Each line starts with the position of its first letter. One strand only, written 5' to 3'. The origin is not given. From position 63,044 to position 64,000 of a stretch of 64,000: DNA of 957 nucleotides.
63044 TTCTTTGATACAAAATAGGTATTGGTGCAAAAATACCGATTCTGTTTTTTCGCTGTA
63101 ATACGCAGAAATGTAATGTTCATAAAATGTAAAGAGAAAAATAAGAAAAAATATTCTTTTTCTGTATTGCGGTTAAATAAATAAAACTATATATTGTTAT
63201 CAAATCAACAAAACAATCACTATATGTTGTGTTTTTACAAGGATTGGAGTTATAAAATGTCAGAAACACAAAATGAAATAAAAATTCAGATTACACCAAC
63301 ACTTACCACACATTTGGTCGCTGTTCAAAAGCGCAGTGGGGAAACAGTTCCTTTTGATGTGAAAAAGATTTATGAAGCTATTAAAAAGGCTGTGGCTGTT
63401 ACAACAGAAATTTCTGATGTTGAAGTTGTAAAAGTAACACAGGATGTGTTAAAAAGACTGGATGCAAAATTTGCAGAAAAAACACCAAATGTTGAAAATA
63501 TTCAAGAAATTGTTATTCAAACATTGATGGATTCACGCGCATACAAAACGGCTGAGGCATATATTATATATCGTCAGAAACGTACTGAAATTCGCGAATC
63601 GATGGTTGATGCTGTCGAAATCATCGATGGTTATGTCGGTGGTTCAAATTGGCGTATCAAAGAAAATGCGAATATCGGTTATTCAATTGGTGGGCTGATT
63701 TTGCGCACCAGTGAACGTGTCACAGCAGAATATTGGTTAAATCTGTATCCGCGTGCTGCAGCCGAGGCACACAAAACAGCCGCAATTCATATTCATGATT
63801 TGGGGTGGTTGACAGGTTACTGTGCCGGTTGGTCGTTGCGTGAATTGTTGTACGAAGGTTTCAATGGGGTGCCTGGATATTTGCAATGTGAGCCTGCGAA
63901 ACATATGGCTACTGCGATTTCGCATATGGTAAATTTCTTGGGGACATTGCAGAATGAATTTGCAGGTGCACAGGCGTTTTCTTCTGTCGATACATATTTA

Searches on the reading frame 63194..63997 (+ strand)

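Call 52: search_protein_families(library=pfam, proteins=[window:63194-63997:+], max_evalue=0.01)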
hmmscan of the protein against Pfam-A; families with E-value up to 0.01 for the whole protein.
window:63194-63997:+ (268 aa): 2 families
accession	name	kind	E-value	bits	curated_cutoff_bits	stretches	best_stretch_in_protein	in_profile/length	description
PF13597.11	NRDD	-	3.4e-32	112.3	26.2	1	157-268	1-114/562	Anaerobic ribonucleoside-triphosphate reductase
PF03477.21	ATP-cone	-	5e-21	75.5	25.8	1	44-132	3-88/88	ATP cone domain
